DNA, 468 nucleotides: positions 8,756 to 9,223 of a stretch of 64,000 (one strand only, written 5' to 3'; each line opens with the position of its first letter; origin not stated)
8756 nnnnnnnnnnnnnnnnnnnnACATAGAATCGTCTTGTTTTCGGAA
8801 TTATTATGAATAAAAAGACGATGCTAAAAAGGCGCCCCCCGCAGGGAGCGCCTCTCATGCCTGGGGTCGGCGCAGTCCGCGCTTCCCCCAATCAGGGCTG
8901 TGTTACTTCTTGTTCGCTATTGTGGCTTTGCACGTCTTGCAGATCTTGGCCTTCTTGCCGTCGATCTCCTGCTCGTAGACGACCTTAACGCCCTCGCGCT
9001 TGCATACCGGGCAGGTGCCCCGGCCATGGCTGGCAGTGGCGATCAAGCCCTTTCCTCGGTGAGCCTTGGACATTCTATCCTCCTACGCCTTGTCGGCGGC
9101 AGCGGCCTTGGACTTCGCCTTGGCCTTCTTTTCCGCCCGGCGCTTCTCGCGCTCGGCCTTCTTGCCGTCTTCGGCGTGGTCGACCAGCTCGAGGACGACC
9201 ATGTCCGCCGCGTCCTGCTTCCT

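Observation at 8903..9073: Unannotated 56-aa zinc-ribbon ORF co-transcribed downstream of rplQ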

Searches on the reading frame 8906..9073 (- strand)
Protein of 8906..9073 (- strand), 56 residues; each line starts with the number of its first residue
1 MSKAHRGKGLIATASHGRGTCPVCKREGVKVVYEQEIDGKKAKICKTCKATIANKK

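Call 3: search_protein_families(library=pfam, proteins=[window:8906-9073:-], max_evalue=10)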
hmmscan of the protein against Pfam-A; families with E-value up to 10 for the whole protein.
seq(56 aa): 4 families
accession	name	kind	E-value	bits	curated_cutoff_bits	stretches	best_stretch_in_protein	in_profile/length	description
PF04423.19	Rad50_zn_hook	-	0.053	13.8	24.3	1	14-27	16-28/52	Rad50 zinc hook motif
PF23145.1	Zf_2nd_IFT121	-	0.14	12.3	25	1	39-53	13-27/45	IFT121, second zinc finger domain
PF10367.15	zf-Vps39_C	-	0.7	10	24.7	1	42-55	9-22/41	Vacuolar sorting protein 39 C-terminal zinc finger domain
PF08273.17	Zn_Ribbon_Prim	-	2.4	9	23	0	18-50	3-33/37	Zinc-binding domain of primase-helicase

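Call 4: search_protein_families(library=ncbifam, proteins=[window:8906-9073:-], max_evalue=10)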
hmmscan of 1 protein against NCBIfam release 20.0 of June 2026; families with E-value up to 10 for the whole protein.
seq(56 aa): 3 families
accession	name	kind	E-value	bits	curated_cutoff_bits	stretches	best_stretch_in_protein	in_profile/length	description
TIGR02578.2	cas_TM1811_Csm1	equivalog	0.024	13.3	170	1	13-52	376-409/753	type III-A CRISPR-associated protein Cas10/Csm1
TIGR02682.1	cas_csx11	equivalog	0.13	10.4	248.95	1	13-52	380-415/1007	CRISPR-associated protein Csx11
NF058604.1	RtpA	equivalog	1.7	8.8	65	0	20-50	11-31/50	anti-TRAP protein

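Call 5: search_solved_structures(query=window:8906-9073:-, max_evalue=10, show_alignments=3)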
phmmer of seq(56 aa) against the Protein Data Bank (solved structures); distinct sequences matched with E-value up to 10: 8.
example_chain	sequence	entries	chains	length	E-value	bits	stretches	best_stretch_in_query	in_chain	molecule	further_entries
6zxw_H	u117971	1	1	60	0.51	14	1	20-51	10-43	Uncharacterized protein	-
5hz5_A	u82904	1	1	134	0.94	13.1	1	10-49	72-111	Fatty acid-binding protein, epidermal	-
1b56_A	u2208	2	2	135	0.95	13.1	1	10-49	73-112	FATTY ACID BINDING PROTEIN | EPIDERMAL-TYPE FATTY ACID BINDING PROTEIN (E-FABP)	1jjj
4azr_A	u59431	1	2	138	0.96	13.1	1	10-49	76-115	FATTY ACID-BINDING PROTEIN, EPIDERMAL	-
4azm_A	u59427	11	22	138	0.98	13.1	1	10-49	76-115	FATTY ACID-BINDING PROTEIN, EPIDERMAL | Fatty acid-binding protein 5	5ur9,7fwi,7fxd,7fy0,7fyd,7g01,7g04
4lkp_A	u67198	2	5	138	0.98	13.1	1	10-49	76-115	Fatty acid-binding protein, epidermal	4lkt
4azn_A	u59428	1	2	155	1.7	12.4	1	7-49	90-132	FATTY ACID-BINDING PROTEIN, EPIDERMAL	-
2l5u_A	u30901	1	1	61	3.3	11.4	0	14-29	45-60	Chromodomain-helicase-DNA-binding protein 4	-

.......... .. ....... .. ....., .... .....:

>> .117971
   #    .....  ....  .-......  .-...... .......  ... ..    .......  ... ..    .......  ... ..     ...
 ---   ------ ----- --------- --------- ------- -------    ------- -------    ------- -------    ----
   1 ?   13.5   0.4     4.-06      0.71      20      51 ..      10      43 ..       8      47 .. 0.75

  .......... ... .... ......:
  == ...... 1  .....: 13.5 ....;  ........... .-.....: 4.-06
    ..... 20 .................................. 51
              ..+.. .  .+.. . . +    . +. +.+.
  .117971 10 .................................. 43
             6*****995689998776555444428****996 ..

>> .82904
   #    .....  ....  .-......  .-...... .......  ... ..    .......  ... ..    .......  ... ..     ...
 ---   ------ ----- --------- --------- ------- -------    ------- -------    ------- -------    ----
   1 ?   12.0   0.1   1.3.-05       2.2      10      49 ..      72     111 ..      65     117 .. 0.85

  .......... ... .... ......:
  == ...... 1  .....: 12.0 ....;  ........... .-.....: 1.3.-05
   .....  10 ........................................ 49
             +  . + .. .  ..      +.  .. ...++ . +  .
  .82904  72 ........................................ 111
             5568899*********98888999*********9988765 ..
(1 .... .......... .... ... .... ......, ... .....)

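Call 6: find_homologous_proteins(query=window:8906-9073:-, max_evalue=0.01)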
Query seq(56 aa) (56 aa): 503 proteins with E <= 0.01 among 503 candidates; the best 120 are listed.
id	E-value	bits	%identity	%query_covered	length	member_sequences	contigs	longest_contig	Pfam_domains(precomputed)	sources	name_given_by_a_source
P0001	2.3e-29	116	100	100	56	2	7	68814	PF27208.1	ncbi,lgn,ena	-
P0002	5.2e-26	106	91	100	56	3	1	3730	PF27208.1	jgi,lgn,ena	-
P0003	5.3e-26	106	91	100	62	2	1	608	PF27208.1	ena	-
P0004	1.4e-25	105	86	100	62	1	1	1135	PF27208.1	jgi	jgi:hypothetical protein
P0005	2.9e-25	104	84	100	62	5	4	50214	PF27208.1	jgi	jgi:hypothetical protein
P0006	4.5e-25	103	83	93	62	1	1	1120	PF27208.1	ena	-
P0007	8.9e-25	102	84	100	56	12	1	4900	PF27208.1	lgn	-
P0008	9.9e-25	102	86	100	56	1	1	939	PF27208.1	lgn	-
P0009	1.1e-24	102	82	100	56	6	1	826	PF27208.1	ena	-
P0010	1.1e-24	102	85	93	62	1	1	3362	PF27208.1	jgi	jgi:hypothetical protein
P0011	1.8e-24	101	84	100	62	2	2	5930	PF27208.1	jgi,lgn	jgi:hypothetical protein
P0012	1.8e-24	101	84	100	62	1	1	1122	PF27208.1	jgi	-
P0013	3.3e-24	100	82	100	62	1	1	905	PF27208.1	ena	-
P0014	3.9e-24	100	82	100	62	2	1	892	PF27208.1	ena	-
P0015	4.2e-24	100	86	100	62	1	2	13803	PF27208.1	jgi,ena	jgi:hypothetical protein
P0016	4.5e-24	100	86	100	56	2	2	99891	PF27208.1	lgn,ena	-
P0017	4.6e-24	100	84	100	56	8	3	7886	PF27208.1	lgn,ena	-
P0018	4.8e-24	100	82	100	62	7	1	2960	PF27208.1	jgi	jgi:hypothetical protein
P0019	4.8e-24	100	86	100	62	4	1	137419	PF27208.1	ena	-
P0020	6.1e-24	100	84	100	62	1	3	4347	PF27208.1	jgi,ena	-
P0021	8.4e-24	99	84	100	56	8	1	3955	PF27208.1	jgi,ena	jgi:hypothetical protein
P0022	9.5e-24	99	84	100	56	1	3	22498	PF27208.1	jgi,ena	-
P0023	1.2e-23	99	83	93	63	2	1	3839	PF27208.1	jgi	jgi:hypothetical protein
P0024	1.3e-23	99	86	100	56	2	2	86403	PF27208.1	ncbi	-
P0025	1.3e-23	99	80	100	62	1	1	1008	PF27208.1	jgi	jgi:hypothetical protein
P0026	1.3e-23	98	82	100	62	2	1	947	PF27208.1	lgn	-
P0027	1.5e-23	98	84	100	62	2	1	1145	PF27208.1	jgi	jgi:hypothetical protein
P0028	1.5e-23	98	82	100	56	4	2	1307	PF27208.1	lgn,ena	-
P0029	1.8e-23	98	80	100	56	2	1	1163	PF27208.1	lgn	-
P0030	1.8e-23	98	80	100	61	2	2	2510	PF27208.1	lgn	-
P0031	1.9e-23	98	84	100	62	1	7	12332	PF27208.1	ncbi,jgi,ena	-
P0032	1.9e-23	98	82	100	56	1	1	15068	PF27208.1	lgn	-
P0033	2.0e-23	98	79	93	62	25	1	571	PF27208.1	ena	-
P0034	2.2e-23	98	83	93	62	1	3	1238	PF27208.1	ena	-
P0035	2.6e-23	98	82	100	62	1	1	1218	PF27208.1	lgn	-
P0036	2.6e-23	98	79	100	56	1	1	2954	PF27208.1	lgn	-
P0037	3.3e-23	97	82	100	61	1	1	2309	PF27208.1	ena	-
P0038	3.4e-23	97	82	100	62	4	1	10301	PF27208.1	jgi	jgi:transposase-like protein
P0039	4.5e-23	97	82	100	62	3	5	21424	PF27208.1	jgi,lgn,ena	jgi:hypothetical protein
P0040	4.6e-23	97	80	100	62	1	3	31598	PF27208.1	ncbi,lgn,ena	-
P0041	5.0e-23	97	84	100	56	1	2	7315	PF27208.1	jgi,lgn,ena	-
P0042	5.2e-23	97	79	100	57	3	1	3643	PF27208.1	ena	-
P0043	6.9e-23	96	80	100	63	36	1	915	PF27208.1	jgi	jgi:hypothetical protein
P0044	7.9e-23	96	81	93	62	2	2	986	PF27208.1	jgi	jgi:hypothetical protein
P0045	8.1e-23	96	79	93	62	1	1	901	PF27208.1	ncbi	-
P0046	8.2e-23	96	80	100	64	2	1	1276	PF27208.1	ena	-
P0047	9.0e-23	96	80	100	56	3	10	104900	PF27208.1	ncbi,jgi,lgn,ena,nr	ncbi:MAG: hypothetical protein JXA15_01310 [Spirochaetales bacterium]|nr:hypothetical protein [Spiro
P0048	9.1e-23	96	82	100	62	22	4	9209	PF27208.1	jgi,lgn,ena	jgi:hypothetical protein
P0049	9.1e-23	96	79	100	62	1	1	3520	PF27208.1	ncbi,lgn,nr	ncbi:MAG TPA: hypothetical protein VFL04_06165 [Rectinemataceae bacterium]|nr:hypothetical protein [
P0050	9.6e-23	96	75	86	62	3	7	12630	PF27208.1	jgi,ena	jgi:hypothetical protein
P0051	1.0e-22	96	80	100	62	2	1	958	PF27208.1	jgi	jgi:hypothetical protein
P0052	1.1e-22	96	82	100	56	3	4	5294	PF27208.1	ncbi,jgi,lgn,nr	ncbi:MAG: hypothetical protein JNG85_06085 [Spirochaetaceae bacterium]|nr:hypothetical protein [Spir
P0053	1.1e-22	96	80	100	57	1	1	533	PF27208.1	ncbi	-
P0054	1.5e-22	95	80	100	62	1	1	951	PF27208.1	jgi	jgi:hypothetical protein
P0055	1.5e-22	95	79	100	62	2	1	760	PF27208.1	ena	-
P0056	1.7e-22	95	77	93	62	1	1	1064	PF27208.1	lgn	-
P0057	2.3e-22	95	82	100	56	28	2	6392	PF27208.1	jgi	-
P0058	2.6e-22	94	79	100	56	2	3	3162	PF27208.1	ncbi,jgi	jgi:hypothetical protein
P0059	2.9e-22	94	77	100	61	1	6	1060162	PF27208.1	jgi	jgi:hypothetical protein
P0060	3.5e-22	94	79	100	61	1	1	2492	PF27208.1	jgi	jgi:hypothetical protein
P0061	3.6e-22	94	80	100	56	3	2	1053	PF27208.1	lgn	-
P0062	4.0e-22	94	80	100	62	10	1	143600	PF27208.1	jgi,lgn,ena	-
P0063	4.0e-22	94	77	100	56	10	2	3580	PF27208.1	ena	-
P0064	4.2e-22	94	77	93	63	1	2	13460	PF27208.1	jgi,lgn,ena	jgi:hypothetical protein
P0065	4.3e-22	94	75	93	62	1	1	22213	PF27208.1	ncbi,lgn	-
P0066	5.1e-22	94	79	100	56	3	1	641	PF27208.1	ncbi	-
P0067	5.1e-22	94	79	100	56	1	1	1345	PF27208.1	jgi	jgi:hypothetical protein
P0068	5.4e-22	93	82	100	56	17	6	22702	PF27208.1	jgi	-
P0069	5.5e-22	93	82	100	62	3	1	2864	PF27208.1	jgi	jgi:hypothetical protein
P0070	6.3e-22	93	80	100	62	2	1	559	PF27208.1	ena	-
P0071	6.9e-22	93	79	100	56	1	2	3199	PF27208.1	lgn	-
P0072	7.1e-22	93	80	100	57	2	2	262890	PF27208.1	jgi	jgi:ribosomal protein L37AE/L43A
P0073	8.1e-22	93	77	100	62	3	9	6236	PF27208.1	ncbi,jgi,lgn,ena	jgi:hypothetical protein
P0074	9.2e-22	93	79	100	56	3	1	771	PF27208.1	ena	-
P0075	9.4e-22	93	77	100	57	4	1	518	PF27208.1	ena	-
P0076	1.0e-21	93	77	100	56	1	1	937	PF27208.1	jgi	jgi:hypothetical protein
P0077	1.0e-21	93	79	100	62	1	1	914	PF27208.1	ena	-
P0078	1.0e-21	93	79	100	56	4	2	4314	PF27208.1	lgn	-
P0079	1.1e-21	92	73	93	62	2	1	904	PF27208.1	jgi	-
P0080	1.1e-21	92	82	100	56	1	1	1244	PF27208.1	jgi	jgi:hypothetical protein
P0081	1.3e-21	92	80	100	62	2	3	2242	PF27208.1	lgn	-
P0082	1.4e-21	92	79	100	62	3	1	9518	PF27208.1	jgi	jgi:RNA polymerase subunit RPABC4/transcription elongation factor Spt4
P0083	1.4e-21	92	80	100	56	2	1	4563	PF27208.1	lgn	-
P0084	1.8e-21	92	79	100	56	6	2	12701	PF27208.1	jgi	-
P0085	1.8e-21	92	77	100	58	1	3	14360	PF27208.1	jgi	-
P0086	2.0e-21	92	80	100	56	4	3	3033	PF27208.1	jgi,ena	-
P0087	3.1e-21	91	80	100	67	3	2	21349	PF27208.1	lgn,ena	-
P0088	3.8e-21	91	80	100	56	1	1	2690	PF27208.1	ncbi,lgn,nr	ncbi:MAG TPA: hypothetical protein VLH39_08620 [Magnetospirillaceae bacterium]|nr:hypothetical prote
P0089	4.3e-21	91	77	100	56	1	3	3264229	PF27208.1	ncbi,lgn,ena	-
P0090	4.6e-21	91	80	100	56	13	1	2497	PF27208.1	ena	-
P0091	4.8e-21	91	79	100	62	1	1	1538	PF27208.1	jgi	jgi:hypothetical protein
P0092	4.8e-21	91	75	100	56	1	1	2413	PF27208.1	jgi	jgi:hypothetical protein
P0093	4.9e-21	90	79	86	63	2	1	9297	PF27208.1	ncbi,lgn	-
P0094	5.0e-21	90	76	96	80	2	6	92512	PF27208.1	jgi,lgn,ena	-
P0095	5.8e-21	90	79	100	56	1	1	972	PF27208.1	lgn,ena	-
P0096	6.5e-21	90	77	93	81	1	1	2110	PF27208.1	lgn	-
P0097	7.0e-21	90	73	93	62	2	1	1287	PF27208.1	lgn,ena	-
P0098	7.5e-21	90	75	100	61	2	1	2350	PF27208.1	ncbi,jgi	jgi:hypothetical protein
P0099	7.7e-21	90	73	93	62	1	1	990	PF27208.1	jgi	jgi:hypothetical protein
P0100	8.5e-21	90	71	100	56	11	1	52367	PF27208.1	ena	-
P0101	9.1e-21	90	71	93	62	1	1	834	PF27208.1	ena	-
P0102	1.2e-20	89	75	93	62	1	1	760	PF27208.1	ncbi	-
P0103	1.6e-20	89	79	100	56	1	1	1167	PF27208.1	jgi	jgi:hypothetical protein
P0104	1.9e-20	89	77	100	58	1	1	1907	PF27208.1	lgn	-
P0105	2.2e-20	88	77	95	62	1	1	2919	PF27208.1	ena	-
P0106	2.5e-20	88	76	96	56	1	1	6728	PF27208.1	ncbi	-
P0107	3.3e-20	88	77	100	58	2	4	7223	PF27208.1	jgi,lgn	jgi:hypothetical protein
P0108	3.7e-20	88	75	100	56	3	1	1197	PF27208.1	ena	-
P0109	4.1e-20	88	77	100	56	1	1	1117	PF27208.1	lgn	-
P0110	4.3e-20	88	75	100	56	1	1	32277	PF27208.1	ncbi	-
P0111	5.4e-20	87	75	100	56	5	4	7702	PF27208.1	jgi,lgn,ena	jgi:hypothetical protein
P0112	6.4e-20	87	75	100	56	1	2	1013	PF27208.1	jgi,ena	-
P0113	6.9e-20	87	75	100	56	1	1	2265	PF27208.1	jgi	jgi:hypothetical protein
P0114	8.0e-20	87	73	100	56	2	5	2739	PF27208.1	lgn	-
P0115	8.7e-20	87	75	100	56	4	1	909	PF27208.1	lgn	-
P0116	8.9e-20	87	75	100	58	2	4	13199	PF27208.1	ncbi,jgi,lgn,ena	-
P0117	9.1e-20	87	75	100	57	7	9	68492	PF27208.1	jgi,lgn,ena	jgi:hypothetical protein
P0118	1.1e-19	86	73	100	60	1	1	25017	PF27208.1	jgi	-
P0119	1.1e-19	86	73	100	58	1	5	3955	PF27208.1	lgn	-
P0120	1.2e-19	86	73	100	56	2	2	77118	PF27208.1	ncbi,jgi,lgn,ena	-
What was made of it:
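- On Pfam PF27208 TP_0214: The identical protein P0001 and all listed homologues carry precomputed PF27208.1 (call 6).
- More than 500 homologues, all tagged PF27208 (call 6).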

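Call 7: find_related_loci(query=window:8906-9073:-, collection=genome_contigs, flank=4000)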
Query seq(56 aa) (56 aa) in genome_contigs; peptide patterns used: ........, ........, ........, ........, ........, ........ (x = any residue, [..] = any of these).
575 stretches matched a pattern; 360 encode a relative of the query (tblastn E <= 1e-3); the best 80 are kept; 80 distinct loci.
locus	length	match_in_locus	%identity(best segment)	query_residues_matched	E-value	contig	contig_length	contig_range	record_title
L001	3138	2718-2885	84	1-56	1e-28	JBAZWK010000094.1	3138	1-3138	MAG: Candidatus Shapirobacteria bacterium isolate SO_2017_GW1_30 NODE_125105_length_3138_cov_0.543341_OW334_2017, whole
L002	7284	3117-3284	84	1-56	8e-29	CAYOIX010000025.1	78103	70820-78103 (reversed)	MAG TPA_asm: uncultured Treponemataceae bacterium isolate binchicken_co3_424 genome assembly, contig: NODE_841_length_78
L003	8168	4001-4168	86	1-56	1e-28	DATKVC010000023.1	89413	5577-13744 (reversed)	MAG TPA_asm: Rectinemataceae bacterium isolate SMAG_U14123 k141_675983, whole genome shotgun sequence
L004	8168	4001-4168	84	1-56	3e-28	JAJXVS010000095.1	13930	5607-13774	MAG: bacterium isolate BP5.bin40 NODE_7518_length_13930_cov_3.416069, whole genome shotgun sequence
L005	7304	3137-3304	80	1-56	2e-28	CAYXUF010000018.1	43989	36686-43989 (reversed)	MAG TPA_asm: uncultured Treponemataceae bacterium isolate SRP220891_co1_245 genome assembly, contig: NODE_1642_length_43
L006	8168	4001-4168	84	1-56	6e-28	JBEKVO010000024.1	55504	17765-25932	MAG: Rectinemataceae bacterium isolate SPRUCE 606 SPRUCE_606_24, whole genome shotgun sequence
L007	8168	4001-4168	80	1-56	7e-28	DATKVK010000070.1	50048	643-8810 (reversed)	MAG TPA_asm: Rectinemataceae bacterium isolate SMAG_U14131 k141_328852, whole genome shotgun sequence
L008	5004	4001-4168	80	1-56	9e-28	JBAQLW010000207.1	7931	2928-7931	MAG: Rectinemataceae bacterium isolate MFD12106_ilm_asm_bin9 k127_28155, whole genome shotgun sequence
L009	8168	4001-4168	84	1-56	1e-27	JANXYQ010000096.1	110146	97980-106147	MAG: Spirochaetaceae bacterium isolate GL140_3_metabat_65 GL140_3_k141_3289187, whole genome shotgun sequence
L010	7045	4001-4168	82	1-56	1e-27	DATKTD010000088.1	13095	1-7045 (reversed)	MAG TPA_asm: Rectinemataceae bacterium isolate SMAG_U14072 k141_1223072, whole genome shotgun sequence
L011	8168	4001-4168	80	1-56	2e-27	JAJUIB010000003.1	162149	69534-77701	MAG: Spirochaetota bacterium isolate bin79 k141_609468_length_162149_cov_15.9690, whole genome shotgun sequence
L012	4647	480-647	82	1-56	3e-27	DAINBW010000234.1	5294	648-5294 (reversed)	MAG TPA_asm: Spirochaetales bacterium isolate CTOTU26088 NODE_13842_length_5294_cov_4.691162, whole genome shotgun seque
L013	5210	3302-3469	82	1-56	3e-27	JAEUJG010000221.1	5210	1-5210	MAG: Spirochaetaceae bacterium isolate new MAG-63 k141_1431840, whole genome shotgun sequence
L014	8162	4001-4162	81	1-54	4e-27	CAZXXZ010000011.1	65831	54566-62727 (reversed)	MAG TPA_asm: uncultured Treponemataceae bacterium isolate SRP167436_co1_362 genome assembly, contig: NODE_459_length_658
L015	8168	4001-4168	80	1-56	6e-27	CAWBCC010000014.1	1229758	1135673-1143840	MAG: uncultured bacterium isolate MFD04752.bin.1.3 genome assembly, contig: contig_4048, whole genome shotgun sequence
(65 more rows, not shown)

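Call 12: search_solved_structures(query=A1, max_evalue=10, show_alignments=4)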
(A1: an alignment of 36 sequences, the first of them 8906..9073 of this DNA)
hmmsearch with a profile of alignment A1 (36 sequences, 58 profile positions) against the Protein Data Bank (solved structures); distinct sequences matched with E-value up to 10: 8.
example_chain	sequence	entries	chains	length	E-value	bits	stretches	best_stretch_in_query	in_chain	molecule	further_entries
6zxw_H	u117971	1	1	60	0.29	14.2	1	20-51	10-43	Uncharacterized protein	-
2ect_A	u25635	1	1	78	0.32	14.1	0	20-27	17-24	RING finger protein 126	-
5zwn_Y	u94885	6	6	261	0.55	13.3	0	16-41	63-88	Protein LUC7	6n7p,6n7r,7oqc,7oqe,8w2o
5zbu_A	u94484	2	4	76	0.81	12.8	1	2-29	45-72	E3 ubiquitin-protein ligase RNF13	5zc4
4v4n_Ai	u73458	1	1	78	2.1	11.4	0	12-32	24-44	50S ribosomal protein L37AE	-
4v6u_Bi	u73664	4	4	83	2.3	11.3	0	12-32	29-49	50S ribosomal protein L37Ae | Large ribosomal subunit protein eL43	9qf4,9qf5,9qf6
7olc_Lp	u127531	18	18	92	2.8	11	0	11-53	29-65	60S ribosomal protein L43-like protein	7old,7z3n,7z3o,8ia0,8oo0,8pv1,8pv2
7r81_r1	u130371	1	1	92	4.1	10.5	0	12-53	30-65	60S ribosomal protein L43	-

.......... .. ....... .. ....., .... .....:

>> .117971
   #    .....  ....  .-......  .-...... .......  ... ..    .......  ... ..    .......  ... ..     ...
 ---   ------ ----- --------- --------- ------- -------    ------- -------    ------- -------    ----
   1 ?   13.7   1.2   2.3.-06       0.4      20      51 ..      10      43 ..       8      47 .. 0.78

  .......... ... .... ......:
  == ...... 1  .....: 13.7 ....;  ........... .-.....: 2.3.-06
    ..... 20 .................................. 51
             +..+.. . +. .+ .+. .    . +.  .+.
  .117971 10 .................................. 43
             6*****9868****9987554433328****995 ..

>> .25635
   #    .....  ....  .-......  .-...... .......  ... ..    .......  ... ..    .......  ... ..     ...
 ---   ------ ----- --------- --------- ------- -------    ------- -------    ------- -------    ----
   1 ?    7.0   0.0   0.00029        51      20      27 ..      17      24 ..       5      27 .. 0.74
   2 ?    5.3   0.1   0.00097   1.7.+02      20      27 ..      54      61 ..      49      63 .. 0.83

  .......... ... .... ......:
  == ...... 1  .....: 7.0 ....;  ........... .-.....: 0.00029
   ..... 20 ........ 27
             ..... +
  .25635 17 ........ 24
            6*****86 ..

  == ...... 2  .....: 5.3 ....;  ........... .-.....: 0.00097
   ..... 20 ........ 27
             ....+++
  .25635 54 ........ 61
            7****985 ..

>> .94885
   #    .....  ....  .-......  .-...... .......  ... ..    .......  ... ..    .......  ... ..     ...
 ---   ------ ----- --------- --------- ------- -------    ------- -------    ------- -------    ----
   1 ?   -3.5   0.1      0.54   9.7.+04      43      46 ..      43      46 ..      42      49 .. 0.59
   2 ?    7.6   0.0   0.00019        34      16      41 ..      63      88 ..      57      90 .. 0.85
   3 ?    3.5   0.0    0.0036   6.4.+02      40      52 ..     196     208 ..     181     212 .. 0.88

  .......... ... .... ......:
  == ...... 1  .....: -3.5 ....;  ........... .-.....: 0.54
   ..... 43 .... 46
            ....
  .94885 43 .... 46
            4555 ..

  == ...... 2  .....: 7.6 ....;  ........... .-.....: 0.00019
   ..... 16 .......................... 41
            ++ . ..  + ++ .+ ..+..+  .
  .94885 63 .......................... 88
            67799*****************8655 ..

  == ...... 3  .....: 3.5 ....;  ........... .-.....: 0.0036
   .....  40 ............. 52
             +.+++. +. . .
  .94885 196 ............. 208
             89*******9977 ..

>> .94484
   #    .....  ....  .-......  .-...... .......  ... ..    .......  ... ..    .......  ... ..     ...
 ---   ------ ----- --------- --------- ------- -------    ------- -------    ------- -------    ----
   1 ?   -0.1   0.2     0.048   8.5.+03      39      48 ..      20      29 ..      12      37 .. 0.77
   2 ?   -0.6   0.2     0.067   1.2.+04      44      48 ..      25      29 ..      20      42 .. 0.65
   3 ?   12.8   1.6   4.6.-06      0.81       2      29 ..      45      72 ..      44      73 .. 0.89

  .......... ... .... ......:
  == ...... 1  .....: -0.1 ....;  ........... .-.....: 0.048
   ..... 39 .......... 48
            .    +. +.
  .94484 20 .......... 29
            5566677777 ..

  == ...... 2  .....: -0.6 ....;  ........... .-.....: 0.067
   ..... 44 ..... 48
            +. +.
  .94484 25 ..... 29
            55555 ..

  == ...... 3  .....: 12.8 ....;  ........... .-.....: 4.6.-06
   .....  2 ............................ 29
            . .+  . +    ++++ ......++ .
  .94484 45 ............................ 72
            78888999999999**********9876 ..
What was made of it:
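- On eL43 / L37Ae: E 2.1-4.1 with no domain passing (call 12).
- Closest known: Recently found lineage-specific small ribosomal proteins. Different: Neither matches this family in sequence (calls 5, 12).
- Closest known: Archaeal/eukaryotic eL43. Different: Only chance-level scores. eL43 chains score E 2-4 with the family profile (call 12).
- PDB phmmer and profile searches gave nothing below E 0.29 (calls 5, 12).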

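Call 19: list_cluster_members(proteins=[P0001, P0047, P0089, P0072, P0120])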
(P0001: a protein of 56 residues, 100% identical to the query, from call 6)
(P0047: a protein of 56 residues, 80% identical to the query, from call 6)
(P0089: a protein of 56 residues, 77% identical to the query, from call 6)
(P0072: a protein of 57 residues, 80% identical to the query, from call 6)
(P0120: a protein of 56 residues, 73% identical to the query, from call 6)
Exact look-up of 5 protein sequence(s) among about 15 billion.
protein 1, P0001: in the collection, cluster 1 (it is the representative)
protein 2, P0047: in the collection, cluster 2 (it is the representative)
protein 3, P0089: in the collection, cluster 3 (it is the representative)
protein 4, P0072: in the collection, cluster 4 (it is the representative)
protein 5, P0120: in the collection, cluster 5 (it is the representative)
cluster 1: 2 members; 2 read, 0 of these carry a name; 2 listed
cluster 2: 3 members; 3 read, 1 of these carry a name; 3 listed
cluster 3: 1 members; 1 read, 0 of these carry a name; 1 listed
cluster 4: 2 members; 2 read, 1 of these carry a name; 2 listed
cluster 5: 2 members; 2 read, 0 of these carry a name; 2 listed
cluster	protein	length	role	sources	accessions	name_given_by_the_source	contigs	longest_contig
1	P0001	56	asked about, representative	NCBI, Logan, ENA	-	-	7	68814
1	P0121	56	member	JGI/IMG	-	-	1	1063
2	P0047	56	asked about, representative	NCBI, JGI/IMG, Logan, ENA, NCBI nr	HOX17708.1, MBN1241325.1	MAG: hypothetical protein JXA15_01310 [Spirochaetales bacterium] | hypothetical protein [Spirochaetales bacterium]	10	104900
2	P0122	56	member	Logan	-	-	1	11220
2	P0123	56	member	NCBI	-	-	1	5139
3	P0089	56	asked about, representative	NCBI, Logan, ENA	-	-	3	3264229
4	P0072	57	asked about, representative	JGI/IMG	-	ribosomal protein L37AE/L43A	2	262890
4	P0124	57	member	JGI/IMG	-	-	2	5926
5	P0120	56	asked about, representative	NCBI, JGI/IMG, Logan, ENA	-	-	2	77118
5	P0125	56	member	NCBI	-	-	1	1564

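Call 20: predict_structure(alignment_id=A1)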
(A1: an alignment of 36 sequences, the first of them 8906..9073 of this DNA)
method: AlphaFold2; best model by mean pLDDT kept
length: 56 residues; sequences in the alignment: 36
mean_pLDDT: 77.3   pTM: 0.52
mean pLDDT of the five models: 77.3, 76.9, 72.5, 71.7, 56.8
residues with pLDDT >= 90: 12; 70-90: 27; 50-70: 15; < 50: 2
segments of 3 or more residues with pLDDT < 50: none
pLDDT, mean of each block of 10 residues (from residue 1): 52 68 89 85 90 82
secondary structure, 60 per line:
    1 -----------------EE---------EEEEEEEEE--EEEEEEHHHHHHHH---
elements in order: E29-37 E40-45 H46-53
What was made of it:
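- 9017..9073 (-): Residues 1-19: basic N-terminal tail, with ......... invariant among close relatives and predicted disordered. Mean pLDDT 52-68 for residues 1-20 (call 20).
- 8924..9016 (-): Residues 20-50: zinc-ribbon core. C21/C24 knuckle (codons 9011..9013 and 9002..9004), beta-hairpin at residues 29-45, C45/C48 knuckle (8939..8941 and 8930..8932) leading into a short helix. AlphaFold2 model with pLDDT 85-90 over this part (call 20).
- On C4 zinc ribbon (structural class): The AF2 model has a hairpin at residues 29-45 between the knuckles (call 20).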
